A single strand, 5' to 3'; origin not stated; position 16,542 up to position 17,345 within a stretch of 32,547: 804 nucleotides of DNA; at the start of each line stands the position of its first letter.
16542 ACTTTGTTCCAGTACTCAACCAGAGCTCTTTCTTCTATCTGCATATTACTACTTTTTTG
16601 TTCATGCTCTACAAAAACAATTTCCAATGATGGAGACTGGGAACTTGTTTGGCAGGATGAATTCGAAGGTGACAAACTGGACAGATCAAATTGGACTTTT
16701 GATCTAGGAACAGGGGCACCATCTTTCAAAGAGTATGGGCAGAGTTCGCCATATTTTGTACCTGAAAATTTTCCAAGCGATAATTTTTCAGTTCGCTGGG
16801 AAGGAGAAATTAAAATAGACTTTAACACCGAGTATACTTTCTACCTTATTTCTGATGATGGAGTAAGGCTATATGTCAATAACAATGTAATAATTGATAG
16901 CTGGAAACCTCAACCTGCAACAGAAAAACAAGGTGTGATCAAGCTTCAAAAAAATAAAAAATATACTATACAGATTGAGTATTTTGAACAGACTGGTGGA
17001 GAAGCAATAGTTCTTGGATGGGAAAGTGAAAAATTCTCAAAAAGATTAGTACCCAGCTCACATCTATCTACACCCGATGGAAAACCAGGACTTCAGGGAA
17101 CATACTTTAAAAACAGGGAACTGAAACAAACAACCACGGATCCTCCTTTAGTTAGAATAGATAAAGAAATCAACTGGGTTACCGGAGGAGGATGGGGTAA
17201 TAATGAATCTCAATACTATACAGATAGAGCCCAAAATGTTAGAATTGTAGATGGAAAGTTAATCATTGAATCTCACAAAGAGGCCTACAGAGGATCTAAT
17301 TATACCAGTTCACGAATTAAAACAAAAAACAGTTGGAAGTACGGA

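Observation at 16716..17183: PA14 domain nested inside a GH16 laminarinase loop, apparently circularly permuted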

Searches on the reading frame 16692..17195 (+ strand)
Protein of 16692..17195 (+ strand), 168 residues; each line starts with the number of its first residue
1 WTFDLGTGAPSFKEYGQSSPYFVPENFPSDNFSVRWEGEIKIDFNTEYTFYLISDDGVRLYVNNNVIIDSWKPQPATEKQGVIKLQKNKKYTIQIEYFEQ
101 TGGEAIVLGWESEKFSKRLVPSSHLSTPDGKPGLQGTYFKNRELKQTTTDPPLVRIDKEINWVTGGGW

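Call 3: search_protein_families(library=pfam, proteins=[window:16716-17183:+], max_evalue=1)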
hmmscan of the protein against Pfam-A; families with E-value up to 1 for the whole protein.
window:16716-17183:+ (156 aa): 3 families
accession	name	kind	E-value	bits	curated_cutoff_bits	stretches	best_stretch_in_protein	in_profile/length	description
PF07691.17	PA14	-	2.7e-23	82.8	24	1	17-114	39-145/147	PA14 domain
PF18573.7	BclA_C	-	0.037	14.4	38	1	21-101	37-116/128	BclA C-terminal domain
PF10528.15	GLEYA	-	0.068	13.9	26.2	1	30-87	7-64/91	GLEYA domain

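Call 5: search_solved_structures(query=window:16692-17195:+, max_evalue=1, show_alignments=4)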
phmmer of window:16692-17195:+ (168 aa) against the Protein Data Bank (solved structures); distinct sequences matched with E-value up to 1: 22.
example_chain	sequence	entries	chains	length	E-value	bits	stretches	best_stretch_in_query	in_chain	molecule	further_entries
6qe7_A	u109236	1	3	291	1.6e-44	155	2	25-162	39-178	Anti-sigma-I factor RsgI3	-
6qdi_A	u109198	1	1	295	2.1e-34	122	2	28-128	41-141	PA14 domain-containing protein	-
4nam_A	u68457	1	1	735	7e-07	32.4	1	19-135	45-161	Protective antigen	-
3tew_A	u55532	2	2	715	7.4e-07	32.3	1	19-135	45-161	Protective antigen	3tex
5fr3_A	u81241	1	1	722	7.7e-07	32.2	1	19-135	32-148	PROTECTIVE ANTIGEN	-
3tey_A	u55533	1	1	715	7.7e-07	32.2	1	19-135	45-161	Protective antigen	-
1acc_A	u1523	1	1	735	8e-07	32.2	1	19-135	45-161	ANTHRAX PROTECTIVE ANTIGEN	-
3q8c_A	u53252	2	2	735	8e-07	32.2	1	19-135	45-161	Protective antigen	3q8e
1t6b_X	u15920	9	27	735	8e-07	32.2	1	19-135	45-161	Protective Antigen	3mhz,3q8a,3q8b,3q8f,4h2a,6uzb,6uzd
4ee2_A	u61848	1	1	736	8.1e-07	32.2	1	19-135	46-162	Protective antigen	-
3tez_A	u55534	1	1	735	8.3e-07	32.1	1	19-135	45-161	Protective antigen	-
6zxj_A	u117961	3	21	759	8.6e-07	32.1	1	19-135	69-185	Protective antigen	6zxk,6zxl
6vra_B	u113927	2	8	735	2e-06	30.9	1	19-131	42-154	Protective antigen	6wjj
6vra_A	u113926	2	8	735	2.2e-06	30.7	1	19-131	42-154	Protective antigen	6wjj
7kmp_A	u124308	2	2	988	2.2e-05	27.5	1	31-97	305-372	Alpha-xylosidase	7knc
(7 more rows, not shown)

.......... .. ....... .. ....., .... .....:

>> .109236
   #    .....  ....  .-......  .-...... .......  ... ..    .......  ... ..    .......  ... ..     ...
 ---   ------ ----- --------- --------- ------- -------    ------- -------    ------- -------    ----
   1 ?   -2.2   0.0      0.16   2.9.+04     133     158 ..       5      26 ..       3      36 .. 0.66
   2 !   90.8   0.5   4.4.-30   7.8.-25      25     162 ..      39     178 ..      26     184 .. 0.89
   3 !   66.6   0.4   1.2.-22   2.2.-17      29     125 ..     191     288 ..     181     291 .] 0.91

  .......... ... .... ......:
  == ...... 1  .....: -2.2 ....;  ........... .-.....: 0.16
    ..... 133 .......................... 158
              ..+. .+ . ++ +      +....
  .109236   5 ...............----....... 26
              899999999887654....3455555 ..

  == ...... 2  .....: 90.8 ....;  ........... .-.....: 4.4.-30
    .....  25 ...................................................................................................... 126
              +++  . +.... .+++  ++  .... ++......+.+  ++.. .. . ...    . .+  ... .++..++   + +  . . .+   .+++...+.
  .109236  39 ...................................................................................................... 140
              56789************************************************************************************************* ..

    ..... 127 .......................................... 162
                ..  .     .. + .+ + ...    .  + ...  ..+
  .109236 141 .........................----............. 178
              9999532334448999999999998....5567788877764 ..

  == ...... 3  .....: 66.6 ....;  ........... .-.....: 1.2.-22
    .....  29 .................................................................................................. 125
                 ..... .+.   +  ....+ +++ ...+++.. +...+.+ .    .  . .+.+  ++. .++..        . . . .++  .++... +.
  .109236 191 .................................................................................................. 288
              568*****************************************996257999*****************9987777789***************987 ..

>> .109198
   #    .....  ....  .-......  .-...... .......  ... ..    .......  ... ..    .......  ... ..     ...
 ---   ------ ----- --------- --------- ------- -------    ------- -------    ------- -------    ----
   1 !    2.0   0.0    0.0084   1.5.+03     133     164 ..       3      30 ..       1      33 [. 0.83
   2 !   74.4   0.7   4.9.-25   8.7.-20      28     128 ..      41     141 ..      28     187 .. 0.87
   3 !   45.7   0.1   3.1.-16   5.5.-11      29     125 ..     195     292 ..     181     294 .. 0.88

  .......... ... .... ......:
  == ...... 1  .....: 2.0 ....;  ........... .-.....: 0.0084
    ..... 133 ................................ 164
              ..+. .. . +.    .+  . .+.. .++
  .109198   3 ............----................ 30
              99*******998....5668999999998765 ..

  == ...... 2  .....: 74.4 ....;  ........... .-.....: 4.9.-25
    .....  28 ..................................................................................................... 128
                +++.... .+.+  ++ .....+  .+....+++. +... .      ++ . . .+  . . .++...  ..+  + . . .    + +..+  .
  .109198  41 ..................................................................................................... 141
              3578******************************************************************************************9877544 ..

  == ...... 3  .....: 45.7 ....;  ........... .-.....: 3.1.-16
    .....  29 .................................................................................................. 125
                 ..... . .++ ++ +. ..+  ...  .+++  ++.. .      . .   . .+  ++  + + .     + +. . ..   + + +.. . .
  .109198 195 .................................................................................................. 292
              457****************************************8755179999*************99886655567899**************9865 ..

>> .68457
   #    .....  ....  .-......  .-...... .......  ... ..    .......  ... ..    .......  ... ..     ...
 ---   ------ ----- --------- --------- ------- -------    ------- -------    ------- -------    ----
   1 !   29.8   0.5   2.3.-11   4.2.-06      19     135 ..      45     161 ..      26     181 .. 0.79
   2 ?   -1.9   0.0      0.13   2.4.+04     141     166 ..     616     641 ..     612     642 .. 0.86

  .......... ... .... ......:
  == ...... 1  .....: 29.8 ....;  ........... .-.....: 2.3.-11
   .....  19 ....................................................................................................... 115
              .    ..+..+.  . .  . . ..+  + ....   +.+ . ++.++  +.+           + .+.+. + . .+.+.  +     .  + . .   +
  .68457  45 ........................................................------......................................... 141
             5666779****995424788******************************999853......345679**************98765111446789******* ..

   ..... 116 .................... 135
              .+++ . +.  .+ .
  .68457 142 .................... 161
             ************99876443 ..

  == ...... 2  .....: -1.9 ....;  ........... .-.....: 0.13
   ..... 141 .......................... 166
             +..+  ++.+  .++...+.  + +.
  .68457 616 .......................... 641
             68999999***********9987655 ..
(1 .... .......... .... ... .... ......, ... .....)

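Call 8: search_protein_families(library=pfam, proteins=[window:16716-17189:+], max_evalue=10)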
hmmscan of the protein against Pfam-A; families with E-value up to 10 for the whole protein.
seq(158 aa): 3 families
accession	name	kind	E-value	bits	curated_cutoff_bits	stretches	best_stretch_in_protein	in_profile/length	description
PF07691.17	PA14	-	2.6e-23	82.9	24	1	17-114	39-145/147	PA14 domain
PF18573.7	BclA_C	-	0.038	14.3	38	1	21-101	37-116/128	BclA C-terminal domain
PF10528.15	GLEYA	-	0.07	13.9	26.2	1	30-87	7-64/91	GLEYA domain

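Call 34: search_protein_representatives(protein=window:16704-17192:+)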
Query: 163 residues. Proteins with E-value up to 0.001 (for the whole library): 20610; up to 1e-10: 8874; up to 1e-30: 1202. The best 150 are listed.
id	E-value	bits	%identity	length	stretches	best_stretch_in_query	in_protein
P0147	2.1e-189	639.4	38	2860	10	19-127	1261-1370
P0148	4.2e-168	570.1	42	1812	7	14-128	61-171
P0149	2.0e-137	470.3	34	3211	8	22-127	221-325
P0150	1.7e-118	408.6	41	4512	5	24-155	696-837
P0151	8.1e-118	406.4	42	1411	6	22-121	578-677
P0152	3.9e-114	394.5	40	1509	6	22-159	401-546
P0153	5.3e-108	374.5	38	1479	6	25-126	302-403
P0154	9.3e-104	360.7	44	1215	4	24-158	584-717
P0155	1.7e-102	356.6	35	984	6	20-125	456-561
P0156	4.8e-101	351.9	32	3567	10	12-118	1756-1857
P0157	5.8e-100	348.3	35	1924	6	22-125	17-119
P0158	1.4e-99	347.1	42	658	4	23-146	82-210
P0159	1.9e-98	343.4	30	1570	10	24-163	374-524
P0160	9.2e-94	328.2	42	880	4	24-159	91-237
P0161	1.8e-93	327.2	41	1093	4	15-123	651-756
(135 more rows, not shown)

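Call 36: predict_structure(alignment_id=A2)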
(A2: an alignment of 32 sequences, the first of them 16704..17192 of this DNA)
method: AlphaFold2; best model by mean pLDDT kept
length: 163 residues; sequences in the alignment: 32
mean_pLDDT: 91.5   pTM: 0.87
mean pLDDT of the five models: 91.5, 90.2, 89.9, 89.7, 88.7
residues with pLDDT >= 90: 125; 70-90: 28; 50-70: 5; < 50: 5
segments of 3 or more residues with pLDDT < 50: 1-4
pLDDT, mean of each block of 10 residues (from residue 1): 58 88 91 98 97 96 96 95 97 92 97 97 97 95 88 93 52
secondary structure, 60 per line:
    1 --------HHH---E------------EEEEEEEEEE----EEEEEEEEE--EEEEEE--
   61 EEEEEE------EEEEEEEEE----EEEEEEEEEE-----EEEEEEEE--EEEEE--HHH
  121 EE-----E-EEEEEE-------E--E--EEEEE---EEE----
elements in order: E28-37 E42-50 E53-58 E61-66 E73-81 E86-95 E101-108 E111-115 E130-135 E149-153 E157-159

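Call 39: fold_search(model_id=the predicted structure, library=pdb)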
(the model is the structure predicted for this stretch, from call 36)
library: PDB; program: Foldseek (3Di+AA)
matches with E <= 10: 1560; with E <= 0.001: 27
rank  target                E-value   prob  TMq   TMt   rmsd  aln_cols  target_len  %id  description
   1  6qe7_B                3.3e-08  1.00  0.65  0.37  11.5       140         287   38  anti-sigma factor domain-containing protein (released 2019-06-12)
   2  6qe7_C                8.9e-08  1.00  0.64  0.37  11.7       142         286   37  anti-sigma factor domain-containing protein (released 2019-06-12)
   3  6qdi                  3.0e-07  1.00  0.63  0.35   9.7       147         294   33  anti-sigma factor domain-containing protein from Clostridium clariflavum (released 2019-06-12)
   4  6qe7_A                3.7e-07  1.00  0.63  0.36  11.8       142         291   37  anti-sigma factor domain-containing protein (released 2019-06-12)
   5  5j6y                  8.8e-05  1.00  0.53  0.46   2.0        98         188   14  Crystal structure of PA14 domain of MpAFP Antifreeze protein (released 2017-06-07)
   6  6x8a_A                9.2e-05  1.00  0.53  0.47   2.0        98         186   14  Sucrose-bound structure of Marinomonas primoryensis PA14 carbohydrate-binding domain (released 2021-06-02)
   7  7knc                  1.1e-04  1.00  0.49  0.09  16.2       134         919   20  Crystal structure of the GH31 alpha-xylosidase (Xac1773) from Xanthomonas citri (released 2021-05-26)
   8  6xac                  1.2e-04  1.00  0.53  0.47   2.0        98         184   14  Galactose-bound structure of Marinomonas primoryensis PA14 carbohydrate-binding domain (released 2021-06-02)
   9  6x7j                  1.2e-04  1.00  0.53  0.48   2.6       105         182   15  fucose-bound structure of Marinomonas primoryensis PA14 carbohydrate-binding domain (released 2021-06-02)
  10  6xa5_A                1.3e-04  1.00  0.53  0.47   2.0        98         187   14  Trehalose-bound structure of Marinomonas primoryensis PA14 carbohydrate-binding domain (released 2021-06-02)
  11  7kmp                  1.3e-04  1.00  0.48  0.09   2.4        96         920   24  Crystal structure of the GH31 alpha-xylosidase (Xac1773) from Xanthomonas citri (released 2021-05-26)
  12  3ac0_B                1.5e-04  1.00  0.48  0.10   2.5        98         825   22  Crystal structure of Beta-glucosidase from Kluyveromyces marxianus in complex with glucose (released 2010-08-11)
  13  4h2a                  1.5e-04  1.00  0.45  0.12   7.4       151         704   23  Crystal structure of wild type protective antigen to 1.62 A (pH 7.5) (released 2013-09-25)
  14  6x8d                  1.6e-04  1.00  0.53  0.48   2.0        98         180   14  Arabinose-bound structure of Marinomonas primoryensis PA14 carbohydrate-binding domain (released 2021-06-02)
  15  6x7x                  2.0e-04  1.00  0.53  0.47   2.0        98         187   14  mannose-bound structure of Marinomonas primoryensis PA14 carbohydrate-binding domain (released 2021-06-02)
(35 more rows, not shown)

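Call 43: find_related_loci(query=A2, collection=genome_contigs, flank=6000)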
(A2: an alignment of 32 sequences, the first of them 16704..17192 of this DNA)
Query A2 (163 aa) in genome_contigs; peptide patterns used: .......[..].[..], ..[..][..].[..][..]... (x = any residue, [..] = any of these).
370 stretches matched a pattern; 219 encode a relative of the query (tblastn E <= 1e-3); the best 80 are kept; 77 distinct loci.
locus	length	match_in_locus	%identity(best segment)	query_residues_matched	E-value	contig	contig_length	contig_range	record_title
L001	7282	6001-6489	88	1-163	2e-97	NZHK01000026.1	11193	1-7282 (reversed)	MAG: Candidatus Neomarinimicrobiota bacterium isolate MED648 6628, whole genome shotgun sequence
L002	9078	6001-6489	70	1-163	9e-80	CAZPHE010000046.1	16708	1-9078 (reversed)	MAG TPA_asm: uncultured bacterium isolate SRP077602_co3_673 genome assembly, contig: NODE_4738_length_16708_cov_6.346184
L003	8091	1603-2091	64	1-163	3e-73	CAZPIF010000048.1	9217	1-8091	MAG TPA_asm: uncultured bacterium isolate binchicken_co222_321 genome assembly, contig: NODE_7007_length_9217_cov_4.7631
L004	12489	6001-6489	66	1-163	1e-72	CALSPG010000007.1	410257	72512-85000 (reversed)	MAG: uncultured bacterium isolate B_MB92 genome assembly, contig: contig_24319_B_MB92, whole genome shotgun sequence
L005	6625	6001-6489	65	1-163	3e-72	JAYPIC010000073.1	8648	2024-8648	MAG: bacterium isolate 139577_S178_metabat_bins_2.tsv.093 NODE_8387_length_8648_cov_5.712557, whole genome shotgun seque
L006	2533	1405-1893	63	1-163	6e-72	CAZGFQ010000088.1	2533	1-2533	MAG TPA_asm: uncultured bacterium isolate SRP200020_co2_109 genome assembly, contig: NODE_47743_length_2533_cov_269.9895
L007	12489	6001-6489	61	1-163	7e-70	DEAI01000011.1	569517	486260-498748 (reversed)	MAG TPA_asm: Candidatus Marinimicrobia bacterium UBA2986 UBA2986_contig_981, whole genome shotgun sequence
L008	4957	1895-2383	60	1-163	6e-68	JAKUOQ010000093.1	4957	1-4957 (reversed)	MAG: Nitrospinales bacterium isolate ALOHA_A2.0_37 A2.0-Nitrospinales-1_93, whole genome shotgun sequence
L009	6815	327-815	60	1-163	4e-68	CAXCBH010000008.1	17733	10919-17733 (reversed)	MAG TPA_asm: uncultured bacterium isolate SRR3724388_binner13_Refined_21 genome assembly, contig: ERZ4200962.837, whole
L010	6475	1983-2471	60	1-163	8e-68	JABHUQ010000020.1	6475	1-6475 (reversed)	MAG: Candidatus Neomarinimicrobiota bacterium isolate SI039_bin89 k141_237764, whole genome shotgun sequence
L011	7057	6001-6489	58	1-163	5e-65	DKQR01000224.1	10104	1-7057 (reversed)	MAG TPA_asm: Candidatus Marinimicrobia bacterium UBA7303 UBA7303_contig_20395, whole genome shotgun sequence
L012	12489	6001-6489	55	1-163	2e-62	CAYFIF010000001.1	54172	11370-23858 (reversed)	MAG TPA_asm: uncultured bacterium isolate ERP001736_co2_396 genome assembly, contig: NODE_98_length_54172_cov_6.776725,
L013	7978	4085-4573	53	1-163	4e-60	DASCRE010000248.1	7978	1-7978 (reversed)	MAG TPA_asm: Candidatus Neomarinimicrobiota bacterium isolate Fu_MAG_87 c_000001678429, whole genome shotgun sequence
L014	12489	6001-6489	55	1-163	3e-59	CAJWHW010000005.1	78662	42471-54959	MAG TPA_asm: uncultured Candidatus Marinimicrobia bacterium isolate ERR599097_bin.57_MetaBAT_v2.12.1_MAG genome assembly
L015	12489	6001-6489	54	1-163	5e-59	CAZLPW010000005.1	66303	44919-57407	MAG TPA_asm: uncultured bacterium isolate SRP077602_co3_801 genome assembly, contig: NODE_301_length_66303_cov_4.785080,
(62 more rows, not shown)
